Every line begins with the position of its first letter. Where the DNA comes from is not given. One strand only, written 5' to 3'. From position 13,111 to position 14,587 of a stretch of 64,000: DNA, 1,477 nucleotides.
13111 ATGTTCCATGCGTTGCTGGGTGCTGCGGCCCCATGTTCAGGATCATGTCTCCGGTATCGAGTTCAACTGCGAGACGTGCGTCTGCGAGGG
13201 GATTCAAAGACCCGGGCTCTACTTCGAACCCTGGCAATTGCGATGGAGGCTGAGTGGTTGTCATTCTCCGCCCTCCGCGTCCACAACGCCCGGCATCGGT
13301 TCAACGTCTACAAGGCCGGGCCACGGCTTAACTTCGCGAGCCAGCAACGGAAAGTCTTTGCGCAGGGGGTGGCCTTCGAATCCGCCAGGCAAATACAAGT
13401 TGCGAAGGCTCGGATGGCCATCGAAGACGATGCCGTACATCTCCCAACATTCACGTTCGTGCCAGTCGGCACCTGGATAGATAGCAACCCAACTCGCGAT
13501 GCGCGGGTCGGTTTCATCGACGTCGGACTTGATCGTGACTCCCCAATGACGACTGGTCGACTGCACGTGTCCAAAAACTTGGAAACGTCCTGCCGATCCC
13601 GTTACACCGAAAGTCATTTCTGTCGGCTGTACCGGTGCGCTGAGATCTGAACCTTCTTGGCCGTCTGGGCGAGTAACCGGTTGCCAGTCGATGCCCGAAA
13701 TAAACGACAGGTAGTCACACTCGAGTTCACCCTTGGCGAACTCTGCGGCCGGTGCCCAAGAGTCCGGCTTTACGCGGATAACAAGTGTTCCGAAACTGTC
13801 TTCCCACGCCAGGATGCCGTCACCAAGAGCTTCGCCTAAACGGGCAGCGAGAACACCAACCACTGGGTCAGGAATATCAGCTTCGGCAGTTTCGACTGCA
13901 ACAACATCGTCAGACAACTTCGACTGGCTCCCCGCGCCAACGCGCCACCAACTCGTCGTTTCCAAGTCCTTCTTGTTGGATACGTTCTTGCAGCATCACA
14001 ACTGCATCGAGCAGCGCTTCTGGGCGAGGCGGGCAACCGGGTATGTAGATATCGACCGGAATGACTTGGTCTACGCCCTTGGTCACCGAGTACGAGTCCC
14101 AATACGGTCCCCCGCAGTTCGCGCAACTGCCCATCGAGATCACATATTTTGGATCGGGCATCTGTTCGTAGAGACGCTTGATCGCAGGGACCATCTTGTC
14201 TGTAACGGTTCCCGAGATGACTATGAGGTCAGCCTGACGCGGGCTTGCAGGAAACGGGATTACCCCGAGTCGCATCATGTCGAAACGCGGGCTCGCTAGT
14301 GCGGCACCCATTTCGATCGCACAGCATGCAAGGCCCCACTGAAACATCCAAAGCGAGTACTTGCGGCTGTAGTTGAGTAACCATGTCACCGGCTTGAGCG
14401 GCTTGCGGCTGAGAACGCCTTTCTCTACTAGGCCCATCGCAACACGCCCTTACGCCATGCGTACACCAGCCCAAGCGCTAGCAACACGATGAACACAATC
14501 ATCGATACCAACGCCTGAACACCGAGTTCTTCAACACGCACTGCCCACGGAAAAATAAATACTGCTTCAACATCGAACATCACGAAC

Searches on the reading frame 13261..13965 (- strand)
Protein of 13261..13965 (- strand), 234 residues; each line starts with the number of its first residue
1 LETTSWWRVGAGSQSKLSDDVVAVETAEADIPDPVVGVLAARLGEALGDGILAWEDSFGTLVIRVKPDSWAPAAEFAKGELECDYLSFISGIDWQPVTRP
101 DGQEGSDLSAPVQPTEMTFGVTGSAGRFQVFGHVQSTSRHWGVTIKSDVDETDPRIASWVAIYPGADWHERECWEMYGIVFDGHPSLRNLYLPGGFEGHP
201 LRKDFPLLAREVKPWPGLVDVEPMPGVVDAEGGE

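Call 65: search_protein_families(library=pfam, proteins=[window:13261-13965:-], max_evalue=0.00001)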
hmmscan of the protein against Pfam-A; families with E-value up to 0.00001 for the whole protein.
window:13261-13965:- (234 aa): 1 family
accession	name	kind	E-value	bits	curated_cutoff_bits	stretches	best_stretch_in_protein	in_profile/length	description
PF00329.25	Complex1_30kDa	-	5.1e-35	121.2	22.5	1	63-209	1-122/124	Respiratory-chain NADH dehydrogenase, 30 Kd subunit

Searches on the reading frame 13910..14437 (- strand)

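Call 65: search_protein_families(library=pfam, proteins=[window:13910-14437:-], max_evalue=0.00001)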
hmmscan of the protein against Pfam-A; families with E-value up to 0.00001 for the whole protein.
window:13910-14437:- (175 aa): 1 family
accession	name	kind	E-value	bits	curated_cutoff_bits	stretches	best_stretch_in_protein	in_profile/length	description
PF01058.29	Oxidored_q6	-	1e-30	106.5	27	1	38-149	1-128/128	NADH ubiquinone oxidoreductase, 20 Kd subunit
